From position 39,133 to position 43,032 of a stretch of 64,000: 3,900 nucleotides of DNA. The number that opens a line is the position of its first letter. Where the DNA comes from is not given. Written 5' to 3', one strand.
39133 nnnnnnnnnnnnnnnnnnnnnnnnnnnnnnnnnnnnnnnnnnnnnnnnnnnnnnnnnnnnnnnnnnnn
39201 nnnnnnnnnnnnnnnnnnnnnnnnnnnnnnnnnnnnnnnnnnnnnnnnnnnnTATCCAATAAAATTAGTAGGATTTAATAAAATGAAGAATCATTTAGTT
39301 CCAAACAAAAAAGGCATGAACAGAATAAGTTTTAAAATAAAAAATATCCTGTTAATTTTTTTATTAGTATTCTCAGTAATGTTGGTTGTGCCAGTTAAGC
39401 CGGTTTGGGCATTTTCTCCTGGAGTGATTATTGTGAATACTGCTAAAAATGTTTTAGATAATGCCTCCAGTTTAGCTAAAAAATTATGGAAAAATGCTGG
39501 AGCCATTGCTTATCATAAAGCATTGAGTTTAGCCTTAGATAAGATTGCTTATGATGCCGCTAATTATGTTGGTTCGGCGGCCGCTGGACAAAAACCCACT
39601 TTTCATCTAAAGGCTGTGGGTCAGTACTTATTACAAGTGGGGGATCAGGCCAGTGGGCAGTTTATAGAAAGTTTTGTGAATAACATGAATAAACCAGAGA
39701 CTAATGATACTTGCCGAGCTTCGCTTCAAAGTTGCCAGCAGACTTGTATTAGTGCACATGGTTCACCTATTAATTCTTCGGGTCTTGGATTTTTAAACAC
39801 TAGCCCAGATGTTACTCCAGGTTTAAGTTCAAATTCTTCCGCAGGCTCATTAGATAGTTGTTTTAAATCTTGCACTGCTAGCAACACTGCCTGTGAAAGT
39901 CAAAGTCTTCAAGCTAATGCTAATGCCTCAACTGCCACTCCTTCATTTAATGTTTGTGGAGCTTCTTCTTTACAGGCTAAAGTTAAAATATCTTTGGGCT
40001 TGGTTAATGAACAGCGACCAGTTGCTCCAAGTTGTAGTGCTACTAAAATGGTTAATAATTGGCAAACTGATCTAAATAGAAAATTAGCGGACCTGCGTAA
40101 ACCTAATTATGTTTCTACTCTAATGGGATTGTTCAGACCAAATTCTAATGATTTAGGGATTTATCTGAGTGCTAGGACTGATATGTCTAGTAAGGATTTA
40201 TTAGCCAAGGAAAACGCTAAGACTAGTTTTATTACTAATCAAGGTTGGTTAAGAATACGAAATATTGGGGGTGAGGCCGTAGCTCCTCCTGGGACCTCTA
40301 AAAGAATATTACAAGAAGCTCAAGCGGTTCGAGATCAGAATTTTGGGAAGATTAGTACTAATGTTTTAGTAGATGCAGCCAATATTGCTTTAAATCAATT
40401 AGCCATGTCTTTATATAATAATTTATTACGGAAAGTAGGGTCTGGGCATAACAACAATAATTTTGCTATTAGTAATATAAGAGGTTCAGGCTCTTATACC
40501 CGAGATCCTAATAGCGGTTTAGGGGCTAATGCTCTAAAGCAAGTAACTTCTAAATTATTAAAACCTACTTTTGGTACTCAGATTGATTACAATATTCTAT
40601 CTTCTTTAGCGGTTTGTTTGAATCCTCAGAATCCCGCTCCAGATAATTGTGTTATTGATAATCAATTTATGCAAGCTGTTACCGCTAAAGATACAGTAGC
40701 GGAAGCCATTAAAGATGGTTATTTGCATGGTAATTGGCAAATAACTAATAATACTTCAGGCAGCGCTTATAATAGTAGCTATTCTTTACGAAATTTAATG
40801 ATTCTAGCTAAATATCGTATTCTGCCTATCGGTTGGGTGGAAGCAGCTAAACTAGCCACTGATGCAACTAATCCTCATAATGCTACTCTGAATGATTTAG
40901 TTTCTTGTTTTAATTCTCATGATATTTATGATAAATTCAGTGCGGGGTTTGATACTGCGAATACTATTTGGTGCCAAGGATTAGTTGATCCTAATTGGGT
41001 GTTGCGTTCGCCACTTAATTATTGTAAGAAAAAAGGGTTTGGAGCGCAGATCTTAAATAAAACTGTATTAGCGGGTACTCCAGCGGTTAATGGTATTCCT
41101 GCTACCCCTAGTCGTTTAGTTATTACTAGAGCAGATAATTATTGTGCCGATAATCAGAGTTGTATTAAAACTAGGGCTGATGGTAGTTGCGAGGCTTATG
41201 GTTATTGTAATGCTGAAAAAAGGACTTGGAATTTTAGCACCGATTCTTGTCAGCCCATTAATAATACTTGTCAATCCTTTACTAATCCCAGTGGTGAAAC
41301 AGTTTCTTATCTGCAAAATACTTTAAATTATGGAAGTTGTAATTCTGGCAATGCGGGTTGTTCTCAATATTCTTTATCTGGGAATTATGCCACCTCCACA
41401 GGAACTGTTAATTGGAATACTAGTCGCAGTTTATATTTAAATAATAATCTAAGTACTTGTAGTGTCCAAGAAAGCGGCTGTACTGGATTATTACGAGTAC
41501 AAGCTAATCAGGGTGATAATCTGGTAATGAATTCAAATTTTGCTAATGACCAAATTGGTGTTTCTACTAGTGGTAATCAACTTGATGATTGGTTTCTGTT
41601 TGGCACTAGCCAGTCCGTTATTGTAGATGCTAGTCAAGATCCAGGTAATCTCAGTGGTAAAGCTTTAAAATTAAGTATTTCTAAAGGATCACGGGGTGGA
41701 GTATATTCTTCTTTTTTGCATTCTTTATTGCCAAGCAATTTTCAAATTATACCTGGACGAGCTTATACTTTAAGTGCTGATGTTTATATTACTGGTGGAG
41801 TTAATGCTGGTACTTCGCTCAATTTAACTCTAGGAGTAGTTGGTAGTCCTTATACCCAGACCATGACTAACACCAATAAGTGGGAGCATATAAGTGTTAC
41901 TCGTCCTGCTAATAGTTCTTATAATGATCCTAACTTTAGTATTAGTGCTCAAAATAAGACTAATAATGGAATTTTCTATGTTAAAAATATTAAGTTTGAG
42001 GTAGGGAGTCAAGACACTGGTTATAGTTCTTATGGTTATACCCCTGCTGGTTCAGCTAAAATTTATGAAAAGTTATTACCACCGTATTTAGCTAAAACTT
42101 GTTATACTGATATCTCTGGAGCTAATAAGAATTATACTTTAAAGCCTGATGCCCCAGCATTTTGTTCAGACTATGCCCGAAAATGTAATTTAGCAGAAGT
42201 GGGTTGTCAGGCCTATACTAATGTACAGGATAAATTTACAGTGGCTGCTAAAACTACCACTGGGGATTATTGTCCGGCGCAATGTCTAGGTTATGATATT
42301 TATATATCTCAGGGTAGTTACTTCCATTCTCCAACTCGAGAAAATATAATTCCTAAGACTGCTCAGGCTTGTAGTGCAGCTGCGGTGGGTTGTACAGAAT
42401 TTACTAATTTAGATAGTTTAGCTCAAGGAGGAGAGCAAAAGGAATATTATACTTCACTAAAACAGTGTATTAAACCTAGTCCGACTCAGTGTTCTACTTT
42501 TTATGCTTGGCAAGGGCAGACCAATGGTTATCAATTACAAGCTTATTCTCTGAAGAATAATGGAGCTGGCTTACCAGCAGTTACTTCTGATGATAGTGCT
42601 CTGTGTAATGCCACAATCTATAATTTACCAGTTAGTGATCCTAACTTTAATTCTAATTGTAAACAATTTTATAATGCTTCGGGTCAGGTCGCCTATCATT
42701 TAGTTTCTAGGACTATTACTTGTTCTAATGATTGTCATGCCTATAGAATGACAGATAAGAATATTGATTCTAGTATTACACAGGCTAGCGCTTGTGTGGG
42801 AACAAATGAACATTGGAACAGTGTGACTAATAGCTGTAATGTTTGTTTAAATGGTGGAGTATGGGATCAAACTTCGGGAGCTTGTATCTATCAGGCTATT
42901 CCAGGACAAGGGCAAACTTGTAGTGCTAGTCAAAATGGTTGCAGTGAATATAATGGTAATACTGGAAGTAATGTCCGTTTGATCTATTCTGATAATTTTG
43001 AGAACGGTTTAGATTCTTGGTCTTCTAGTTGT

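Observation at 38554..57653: Chromosomal T4SS-like module coupled to a giant Cys-rich surface protein, with no DNA-processing genes in view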

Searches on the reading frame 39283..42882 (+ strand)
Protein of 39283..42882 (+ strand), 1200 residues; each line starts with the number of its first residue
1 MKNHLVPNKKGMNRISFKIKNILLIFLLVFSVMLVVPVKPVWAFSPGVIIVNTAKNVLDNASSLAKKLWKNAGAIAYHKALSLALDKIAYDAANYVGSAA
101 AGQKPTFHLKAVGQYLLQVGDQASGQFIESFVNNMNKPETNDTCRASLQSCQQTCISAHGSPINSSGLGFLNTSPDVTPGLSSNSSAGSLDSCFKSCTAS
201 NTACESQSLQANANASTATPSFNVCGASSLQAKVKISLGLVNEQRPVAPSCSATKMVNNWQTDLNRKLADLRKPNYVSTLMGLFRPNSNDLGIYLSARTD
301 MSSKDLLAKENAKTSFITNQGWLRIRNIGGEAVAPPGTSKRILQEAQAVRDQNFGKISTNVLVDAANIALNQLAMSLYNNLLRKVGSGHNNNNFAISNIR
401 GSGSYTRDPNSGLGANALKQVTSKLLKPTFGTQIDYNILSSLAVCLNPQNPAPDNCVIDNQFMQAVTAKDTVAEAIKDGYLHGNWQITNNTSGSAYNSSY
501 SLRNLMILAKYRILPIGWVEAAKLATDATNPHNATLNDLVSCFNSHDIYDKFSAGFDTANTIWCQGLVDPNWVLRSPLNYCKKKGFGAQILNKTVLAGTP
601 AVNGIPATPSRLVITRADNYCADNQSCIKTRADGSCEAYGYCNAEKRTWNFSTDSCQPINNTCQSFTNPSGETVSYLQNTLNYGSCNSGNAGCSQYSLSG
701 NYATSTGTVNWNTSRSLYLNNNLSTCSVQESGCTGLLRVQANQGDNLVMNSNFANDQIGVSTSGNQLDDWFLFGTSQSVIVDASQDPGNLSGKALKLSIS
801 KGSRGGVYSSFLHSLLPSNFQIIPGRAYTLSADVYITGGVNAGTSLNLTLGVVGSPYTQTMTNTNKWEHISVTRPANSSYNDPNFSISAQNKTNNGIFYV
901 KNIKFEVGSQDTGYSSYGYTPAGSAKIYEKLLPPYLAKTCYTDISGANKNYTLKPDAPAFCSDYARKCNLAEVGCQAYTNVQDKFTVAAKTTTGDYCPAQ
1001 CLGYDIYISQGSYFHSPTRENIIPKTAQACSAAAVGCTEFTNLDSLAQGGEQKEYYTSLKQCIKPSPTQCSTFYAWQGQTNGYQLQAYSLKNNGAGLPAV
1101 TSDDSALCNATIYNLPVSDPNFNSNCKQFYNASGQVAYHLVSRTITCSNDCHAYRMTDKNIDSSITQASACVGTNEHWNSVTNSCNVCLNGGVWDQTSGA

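Call 74: predict_structure(alignment_id=A6)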
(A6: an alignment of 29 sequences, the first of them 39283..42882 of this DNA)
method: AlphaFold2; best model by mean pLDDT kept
length: 1200 residues; sequences in the alignment: 29
mean_pLDDT: 57.5   pTM: 0.29
mean pLDDT of the five models: 57.5, 56.9, 53.9, 52.6, 52.2
residues with pLDDT >= 90: 73; 70-90: 356; 50-70: 199; < 50: 572
segments of 3 or more residues with pLDDT < 50: 1-14, 36-76, 78-80, 93-116, 129-141, 160-186, 208-267, 273-436, 579-590, 592-595, 604-607, 610-682, 723-740, 918-930, 972-986, 988-993, 995-1006, 1011-1059
pLDDT, mean of each block of 10 residues (from residue 1): 34 50 67 44 27 38 41 45 53 48 37 47 50 40 61 67 34 34 46 70 55 33 33 28 36 42 44 44 37 35 39 35 27 29 36 35 41 43 36 28 27 35 32 47 72 76 84 89 88 78 83 80 85 89 83 83 85 68 39 48 47 43 39 40 32 34 41 41 54 61 68 61 42 37 68 85 90 92 84 89 88 72 79 80 78 81 86 79 86 85 84 60 40 70 75 75 63 45 42 48 48 40 42 31 28 35 78 76 73 87 84 77 84 87 80 55 80 81 77 62
secondary structure, 60 per line:
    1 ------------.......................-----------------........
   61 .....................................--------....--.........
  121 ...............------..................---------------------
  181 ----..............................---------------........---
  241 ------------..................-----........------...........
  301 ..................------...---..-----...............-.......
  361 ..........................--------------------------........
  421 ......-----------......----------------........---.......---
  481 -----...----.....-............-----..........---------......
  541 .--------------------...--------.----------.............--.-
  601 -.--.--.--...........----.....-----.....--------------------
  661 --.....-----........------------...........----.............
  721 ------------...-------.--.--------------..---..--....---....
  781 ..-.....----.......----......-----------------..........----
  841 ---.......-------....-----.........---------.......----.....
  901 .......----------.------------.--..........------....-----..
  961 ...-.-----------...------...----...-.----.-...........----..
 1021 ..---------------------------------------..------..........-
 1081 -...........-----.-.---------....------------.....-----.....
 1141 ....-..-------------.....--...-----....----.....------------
elements in order (helices of 4 or more, strands of 3 or more residues): H13-35 H53-97 H106-109 H112-135 H142-159 H185-214 H230-237 H253-270 H276-283 H290-318 E325-327 H338-352 H354-386 H413-426 H438-443 H460-467 H472-477 E486-488 H493-497 E499-501 H502-510 H516-525 H536-541 E584-596 E611-621 E626-630 E636-640 E663-667 E673-677 E693-703 E708-720 E770-773 E777-782 H784-788 E793-799 E804-809 E827-836 E844-850 E858-861 E867-875 E885-891 E896-907 H934-940 E941-943 E950-953 H959-963 E977-979 E986-988 H1004-1014 H1019-1022 E1070-1079 E1082-1092 H1110-1113 E1126-1130 E1136-1140 E1161-1165 E1176-1179 E1184-1188

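Call 77: fold_search(model_id=the predicted structure, library=pdb)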
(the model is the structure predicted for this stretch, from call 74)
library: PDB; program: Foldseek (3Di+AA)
matches with E <= 10: 1164; with E <= 0.001: 92
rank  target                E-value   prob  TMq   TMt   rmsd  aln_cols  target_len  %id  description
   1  8ic1_A                5.9e-06  1.00  0.11  0.26   4.3       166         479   13  endo-alpha-D-arabinanase EndoMA1 D51N mutant from Microbacterium arabinogalactanolyticum in complex with arabinooligos (released 2023-08-16)
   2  2zez_C                5.9e-06  1.00  0.10  0.66   4.6       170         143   15  Family 16 Carbohydrate Binding Module-2 (released 2008-03-25)
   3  2zey_A                5.9e-06  1.00  0.10  0.62   5.9       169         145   12  Family 16 carbohydrate binding module (released 2008-03-04)
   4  2y64_A                6.2e-06  1.00  0.11  0.62   4.5       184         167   12  Xylopentaose binding mutated (X-2 L110F) CBM4-2 Carbohydrate Binding Module from a Thermostable Rhodothermus marinus X (released 2012-03-07)
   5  8xmz_A                6.5e-06  1.00  0.10  0.67   4.2       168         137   13  Crystal structure of a novel porphyran-binding carbohydrate binding module (released 2024-01-17)
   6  3jxs_A                7.2e-06  1.00  0.11  0.62   4.1       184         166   12  Crystal structure of XG34, an evolved xyloglucan binding CBM (released 2009-10-27)
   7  2y6j                  7.2e-06  1.00  0.11  0.62   4.9       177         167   12  X-2 engineered mutated CBM4-2 Carbohydrate Binding Module from a Thermostable Rhodothermus marinus Xylanase (released 2012-03-07)
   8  2zez_A                7.6e-06  1.00  0.10  0.69   4.3       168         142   17  Family 16 Carbohydrate Binding Module-2 (released 2008-03-25)
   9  3oea_A                8.5e-06  1.00  0.10  0.62   5.7       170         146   13  Crystal structure of the Q121E mutants of C.polysaccharolyticus CBM16-1 bound to cellopentaose (released 2010-08-25)
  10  2c26                  8.5e-06  1.00  0.10  0.37  16.7       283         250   12  Structural basis for the promiscuous specificity of the carbohydrate- binding modules from the beta-sandwich super famil (released 2005-10-18)
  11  2zew_A                8.9e-06  1.00  0.10  0.66   4.4       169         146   14  Family 16 Cabohydrate Binding Domain Module 1 (released 2008-03-04)
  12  2xom_A                9.4e-06  1.00  0.10  0.69   4.2       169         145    9  Atomic resolution structure of TmCBM61 in complex with beta-1,4- galactotriose (released 2010-09-08)
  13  4d0q                  1.1e-05  1.00  0.10  0.58   5.9       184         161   15  Hyaluronan Binding Module of the Streptococcal Pneumoniae Hyaluronate Lyase (released 2014-08-06)
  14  4bj0_A                1.2e-05  1.00  0.11  0.62   4.4       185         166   12  Xyloglucan binding module (CBM4-2 X2-L110F) in complex with branched xyloses (released 2014-04-23)
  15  2zey_B                1.2e-05  1.00  0.10  0.61   5.9       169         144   12  Family 16 carbohydrate binding module (released 2008-03-04)
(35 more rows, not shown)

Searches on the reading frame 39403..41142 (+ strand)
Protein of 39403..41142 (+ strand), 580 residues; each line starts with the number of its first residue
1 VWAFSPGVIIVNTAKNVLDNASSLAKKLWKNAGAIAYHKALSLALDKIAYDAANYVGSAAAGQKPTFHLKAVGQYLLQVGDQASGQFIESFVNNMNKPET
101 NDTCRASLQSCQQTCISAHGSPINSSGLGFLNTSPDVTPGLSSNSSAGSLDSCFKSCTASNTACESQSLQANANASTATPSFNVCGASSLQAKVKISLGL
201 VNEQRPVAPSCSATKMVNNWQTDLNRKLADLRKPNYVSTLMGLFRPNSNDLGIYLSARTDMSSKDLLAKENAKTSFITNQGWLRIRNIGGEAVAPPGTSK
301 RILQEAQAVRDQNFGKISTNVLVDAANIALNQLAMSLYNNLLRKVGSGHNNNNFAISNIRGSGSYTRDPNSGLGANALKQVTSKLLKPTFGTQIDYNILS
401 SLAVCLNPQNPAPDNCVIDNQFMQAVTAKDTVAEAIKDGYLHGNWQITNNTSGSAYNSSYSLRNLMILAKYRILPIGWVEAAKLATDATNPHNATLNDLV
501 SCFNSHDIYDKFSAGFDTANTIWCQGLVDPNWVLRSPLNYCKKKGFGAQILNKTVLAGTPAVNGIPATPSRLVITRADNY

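Call 58: search_protein_representatives(protein=window:39403-41142:+)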
Query: 580 residues. Proteins with E-value up to 0.001 (for the whole library): 1021; up to 1e-10: 818; up to 1e-30: 275. The best 150 are listed.
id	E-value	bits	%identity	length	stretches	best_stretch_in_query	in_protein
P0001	0.0e+00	1292.0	100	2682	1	1-580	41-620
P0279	3.3e-158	544.3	49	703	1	12-580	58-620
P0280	1.0e-148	513.0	48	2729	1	17-580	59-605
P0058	9.8e-145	499.8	44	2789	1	8-580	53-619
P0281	1.8e-135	469.2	47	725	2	151-580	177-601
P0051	5.6e-133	461.0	45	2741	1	21-580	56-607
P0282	1.8e-131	456.0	43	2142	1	21-580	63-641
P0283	6.0e-131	454.3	44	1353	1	17-580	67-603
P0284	4.5e-129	448.1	43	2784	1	13-580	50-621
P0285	6.9e-128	444.2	43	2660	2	150-580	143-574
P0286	8.6e-127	440.6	43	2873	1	10-580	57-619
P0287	2.2e-115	402.9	40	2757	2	96-580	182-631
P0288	1.0e-110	387.5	40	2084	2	374-580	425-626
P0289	1.4e-106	373.9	40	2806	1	27-580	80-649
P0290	5.2e-106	372.0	39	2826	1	25-580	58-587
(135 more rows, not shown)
